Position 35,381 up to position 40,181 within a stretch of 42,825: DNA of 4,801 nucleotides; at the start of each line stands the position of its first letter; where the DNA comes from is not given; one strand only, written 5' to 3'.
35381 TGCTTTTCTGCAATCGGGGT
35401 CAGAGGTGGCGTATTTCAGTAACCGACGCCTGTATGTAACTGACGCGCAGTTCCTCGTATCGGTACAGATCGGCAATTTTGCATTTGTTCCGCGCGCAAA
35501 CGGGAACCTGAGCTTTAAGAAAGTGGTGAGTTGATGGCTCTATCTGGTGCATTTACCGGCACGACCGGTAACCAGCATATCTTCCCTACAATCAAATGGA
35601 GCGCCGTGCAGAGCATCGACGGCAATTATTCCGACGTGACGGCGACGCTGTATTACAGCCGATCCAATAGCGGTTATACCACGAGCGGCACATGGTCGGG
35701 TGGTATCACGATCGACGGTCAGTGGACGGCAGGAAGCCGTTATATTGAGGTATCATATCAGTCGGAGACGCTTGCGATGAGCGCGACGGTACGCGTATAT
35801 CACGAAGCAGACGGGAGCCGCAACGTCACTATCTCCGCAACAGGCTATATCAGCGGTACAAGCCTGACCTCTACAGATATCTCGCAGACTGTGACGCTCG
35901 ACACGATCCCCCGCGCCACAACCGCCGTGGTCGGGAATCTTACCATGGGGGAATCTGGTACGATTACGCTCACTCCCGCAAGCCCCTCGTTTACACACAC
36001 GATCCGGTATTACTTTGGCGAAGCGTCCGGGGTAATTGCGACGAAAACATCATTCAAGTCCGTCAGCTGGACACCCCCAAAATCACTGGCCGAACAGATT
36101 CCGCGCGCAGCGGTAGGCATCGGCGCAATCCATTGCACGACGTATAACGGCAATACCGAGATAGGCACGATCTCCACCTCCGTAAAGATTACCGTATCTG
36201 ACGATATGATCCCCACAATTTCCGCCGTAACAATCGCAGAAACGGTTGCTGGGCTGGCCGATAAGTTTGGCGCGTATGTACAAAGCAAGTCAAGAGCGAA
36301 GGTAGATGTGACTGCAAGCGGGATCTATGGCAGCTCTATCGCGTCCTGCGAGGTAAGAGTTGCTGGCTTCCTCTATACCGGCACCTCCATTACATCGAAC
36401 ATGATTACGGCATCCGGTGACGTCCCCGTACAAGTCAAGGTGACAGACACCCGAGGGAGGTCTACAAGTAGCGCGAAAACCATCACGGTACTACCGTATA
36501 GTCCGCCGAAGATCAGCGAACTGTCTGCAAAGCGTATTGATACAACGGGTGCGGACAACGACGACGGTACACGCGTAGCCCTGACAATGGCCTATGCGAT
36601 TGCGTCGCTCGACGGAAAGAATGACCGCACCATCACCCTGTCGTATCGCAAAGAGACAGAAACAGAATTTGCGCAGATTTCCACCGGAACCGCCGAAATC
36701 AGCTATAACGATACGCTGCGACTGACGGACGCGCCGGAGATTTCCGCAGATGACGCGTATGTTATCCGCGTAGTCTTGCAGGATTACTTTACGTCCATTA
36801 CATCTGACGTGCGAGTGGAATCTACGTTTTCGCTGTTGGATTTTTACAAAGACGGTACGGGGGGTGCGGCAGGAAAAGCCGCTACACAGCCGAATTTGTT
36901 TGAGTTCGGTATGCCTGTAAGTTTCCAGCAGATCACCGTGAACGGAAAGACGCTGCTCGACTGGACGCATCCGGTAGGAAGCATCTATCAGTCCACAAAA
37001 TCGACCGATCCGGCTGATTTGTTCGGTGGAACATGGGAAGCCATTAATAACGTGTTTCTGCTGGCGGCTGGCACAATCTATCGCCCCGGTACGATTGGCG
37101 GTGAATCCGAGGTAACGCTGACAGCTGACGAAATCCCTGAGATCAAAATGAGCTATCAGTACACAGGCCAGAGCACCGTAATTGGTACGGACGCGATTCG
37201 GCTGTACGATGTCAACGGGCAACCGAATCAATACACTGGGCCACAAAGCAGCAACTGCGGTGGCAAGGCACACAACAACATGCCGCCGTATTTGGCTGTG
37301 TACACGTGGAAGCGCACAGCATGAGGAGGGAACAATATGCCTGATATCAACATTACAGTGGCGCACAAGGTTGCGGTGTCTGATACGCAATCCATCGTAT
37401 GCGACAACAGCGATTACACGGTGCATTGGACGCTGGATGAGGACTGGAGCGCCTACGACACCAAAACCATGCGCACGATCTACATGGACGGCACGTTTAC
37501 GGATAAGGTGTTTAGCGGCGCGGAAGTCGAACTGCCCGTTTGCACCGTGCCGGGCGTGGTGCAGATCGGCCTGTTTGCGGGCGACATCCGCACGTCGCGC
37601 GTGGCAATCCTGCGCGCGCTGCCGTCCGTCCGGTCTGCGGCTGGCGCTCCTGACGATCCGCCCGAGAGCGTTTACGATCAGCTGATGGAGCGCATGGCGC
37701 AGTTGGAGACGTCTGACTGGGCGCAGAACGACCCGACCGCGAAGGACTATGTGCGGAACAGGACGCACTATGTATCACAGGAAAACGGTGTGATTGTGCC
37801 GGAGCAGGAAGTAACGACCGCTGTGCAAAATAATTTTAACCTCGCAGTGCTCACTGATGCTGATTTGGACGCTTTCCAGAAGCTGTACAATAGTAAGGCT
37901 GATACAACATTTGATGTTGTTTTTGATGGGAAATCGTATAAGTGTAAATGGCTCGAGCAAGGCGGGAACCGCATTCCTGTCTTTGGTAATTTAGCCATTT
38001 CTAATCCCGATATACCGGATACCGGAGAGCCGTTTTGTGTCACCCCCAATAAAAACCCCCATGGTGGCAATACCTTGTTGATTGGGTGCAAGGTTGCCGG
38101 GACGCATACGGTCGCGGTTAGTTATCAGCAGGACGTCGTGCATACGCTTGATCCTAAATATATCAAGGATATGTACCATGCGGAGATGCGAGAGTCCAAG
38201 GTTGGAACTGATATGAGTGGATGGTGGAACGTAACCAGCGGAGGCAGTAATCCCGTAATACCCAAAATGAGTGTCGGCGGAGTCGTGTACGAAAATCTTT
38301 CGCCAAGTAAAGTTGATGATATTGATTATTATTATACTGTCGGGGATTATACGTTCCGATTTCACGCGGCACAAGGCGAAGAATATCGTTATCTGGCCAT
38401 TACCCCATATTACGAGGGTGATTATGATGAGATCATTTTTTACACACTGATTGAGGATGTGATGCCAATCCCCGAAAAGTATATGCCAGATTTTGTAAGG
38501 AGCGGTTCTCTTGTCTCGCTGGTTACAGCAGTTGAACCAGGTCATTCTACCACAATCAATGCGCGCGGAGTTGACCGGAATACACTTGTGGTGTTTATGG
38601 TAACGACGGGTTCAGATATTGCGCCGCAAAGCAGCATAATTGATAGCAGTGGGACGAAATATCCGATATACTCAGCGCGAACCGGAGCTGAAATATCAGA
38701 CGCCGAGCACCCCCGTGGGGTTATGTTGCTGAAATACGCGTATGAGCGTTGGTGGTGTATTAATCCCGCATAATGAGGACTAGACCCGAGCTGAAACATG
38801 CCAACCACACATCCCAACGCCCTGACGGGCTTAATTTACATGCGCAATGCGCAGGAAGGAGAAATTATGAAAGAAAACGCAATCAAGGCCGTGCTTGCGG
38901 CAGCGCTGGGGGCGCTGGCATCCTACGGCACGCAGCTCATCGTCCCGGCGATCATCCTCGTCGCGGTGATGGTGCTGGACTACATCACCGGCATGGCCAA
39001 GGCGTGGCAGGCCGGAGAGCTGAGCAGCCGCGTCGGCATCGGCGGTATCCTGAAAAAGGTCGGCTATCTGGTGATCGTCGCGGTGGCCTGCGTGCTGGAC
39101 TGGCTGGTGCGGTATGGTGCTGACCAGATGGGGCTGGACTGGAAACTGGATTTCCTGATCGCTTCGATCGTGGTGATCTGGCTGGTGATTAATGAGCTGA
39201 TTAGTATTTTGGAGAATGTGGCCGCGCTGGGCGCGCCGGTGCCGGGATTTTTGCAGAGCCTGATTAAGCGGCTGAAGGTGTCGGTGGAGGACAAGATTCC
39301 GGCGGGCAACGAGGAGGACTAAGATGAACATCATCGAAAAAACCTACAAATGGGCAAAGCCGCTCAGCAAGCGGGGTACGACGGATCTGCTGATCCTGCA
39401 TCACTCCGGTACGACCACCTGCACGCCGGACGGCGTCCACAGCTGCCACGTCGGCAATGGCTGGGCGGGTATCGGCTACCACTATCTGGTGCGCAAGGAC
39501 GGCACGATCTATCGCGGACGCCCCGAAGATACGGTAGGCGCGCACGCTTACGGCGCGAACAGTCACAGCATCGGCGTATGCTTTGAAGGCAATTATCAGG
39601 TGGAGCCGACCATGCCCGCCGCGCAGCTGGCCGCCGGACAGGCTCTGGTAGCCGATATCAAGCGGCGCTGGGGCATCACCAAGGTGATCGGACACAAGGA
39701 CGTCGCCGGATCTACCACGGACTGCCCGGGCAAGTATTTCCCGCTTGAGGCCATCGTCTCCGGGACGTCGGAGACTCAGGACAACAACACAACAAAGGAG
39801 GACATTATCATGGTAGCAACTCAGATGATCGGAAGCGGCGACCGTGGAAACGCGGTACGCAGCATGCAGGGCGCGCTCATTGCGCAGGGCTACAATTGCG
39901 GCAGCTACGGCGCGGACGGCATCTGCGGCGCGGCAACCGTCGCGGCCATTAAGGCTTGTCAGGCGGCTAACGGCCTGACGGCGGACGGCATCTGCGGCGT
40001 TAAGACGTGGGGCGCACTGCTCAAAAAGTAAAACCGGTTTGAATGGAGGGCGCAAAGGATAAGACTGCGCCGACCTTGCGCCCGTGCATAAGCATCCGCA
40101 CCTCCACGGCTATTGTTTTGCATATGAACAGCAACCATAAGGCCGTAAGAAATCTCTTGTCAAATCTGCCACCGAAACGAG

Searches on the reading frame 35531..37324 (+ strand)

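Call 12: search_protein_families(library=phrogs, max_evalue=0.001, proteins=[window:35531-37324:+])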
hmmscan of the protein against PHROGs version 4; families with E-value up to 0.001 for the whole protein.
window:35531-37324:+ (597 aa): 5 families
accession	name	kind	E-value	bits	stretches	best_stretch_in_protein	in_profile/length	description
phrog_372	-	tail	3.8e-93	314.5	1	2-507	1-538/743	tail protein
phrog_18627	-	tail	4.4e-33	115.9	1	27-306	23-316/317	tail protein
phrog_24267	-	unknown function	1.1e-20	75.4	1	405-597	69-266/266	-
phrog_5717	-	tail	2.1e-12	47.1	1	412-597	943-1150/1150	tail protein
phrog_6465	-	tail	3.8e-08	34.3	1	469-547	110-201/281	tail protein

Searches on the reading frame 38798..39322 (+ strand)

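Call 12: search_protein_families(library=phrogs, max_evalue=0.001, proteins=[window:38798-39322:+])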
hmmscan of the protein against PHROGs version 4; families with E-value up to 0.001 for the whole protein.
window:38798-39322:+ (174 aa): 3 families
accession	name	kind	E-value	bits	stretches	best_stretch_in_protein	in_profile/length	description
phrog_199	-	lysis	6.3e-21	75.7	1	25-167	4-135/545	holin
phrog_21233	-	unknown function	2.6e-05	25.2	1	30-89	8-68/72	-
phrog_16802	-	unknown function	0.00011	22.9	1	121-162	19-60/74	-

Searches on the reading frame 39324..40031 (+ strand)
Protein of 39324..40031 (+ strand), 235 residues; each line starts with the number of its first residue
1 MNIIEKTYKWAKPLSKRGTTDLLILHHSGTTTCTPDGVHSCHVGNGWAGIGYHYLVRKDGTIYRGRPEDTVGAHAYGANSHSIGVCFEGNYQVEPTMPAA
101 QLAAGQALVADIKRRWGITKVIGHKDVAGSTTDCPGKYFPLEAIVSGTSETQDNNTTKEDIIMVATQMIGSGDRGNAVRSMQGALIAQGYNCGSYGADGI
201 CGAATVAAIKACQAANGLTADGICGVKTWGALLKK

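Call 12: search_protein_families(library=phrogs, max_evalue=0.001, proteins=[window:39324-40031:+])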
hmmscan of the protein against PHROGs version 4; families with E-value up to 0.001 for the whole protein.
window:39324-40031:+ (235 aa): 16 families
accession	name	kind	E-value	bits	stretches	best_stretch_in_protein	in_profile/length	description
phrog_1493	-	lysis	2.2e-50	172.9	1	2-234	11-307/394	endolysin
phrog_822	-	lysis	2.9e-34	119.7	1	4-149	8-157/215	amidase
phrog_35436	-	lysis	6.2e-33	115.2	1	1-145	1-144/266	amidase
phrog_2649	-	lysis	5.8e-16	60.1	1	154-234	158-237/261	endolysin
phrog_1224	-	head and packaging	5.7e-11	43.3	1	171-233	6-65/438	endolysin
phrog_1794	-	lysis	9.9e-11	42.6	1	10-141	46-185/336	amidase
phrog_17214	-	lysis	1.5e-10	42.2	1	149-234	224-314/322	endolysin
phrog_880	-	lysis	3.5e-09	37.5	1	74-233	256-432/435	endolysin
phrog_19265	-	unknown function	7.6e-08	33.4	1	19-155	23-163/293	-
phrog_7698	-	lysis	1.1e-07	33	1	3-139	6-142/316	endolysin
phrog_3088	-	lysis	8.2e-07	30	1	9-160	13-165/248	amidase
phrog_7685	-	integration and excision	6.6e-06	26.8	1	185-232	2-49/240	integrase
phrog_1512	-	lysis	0.00022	22.4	1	165-232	173-242/314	endolysin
phrog_23452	-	unknown function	0.00031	21.9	1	171-230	57-119/135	-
phrog_2588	-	unknown function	0.00051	19.6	1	45-117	410-485/915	-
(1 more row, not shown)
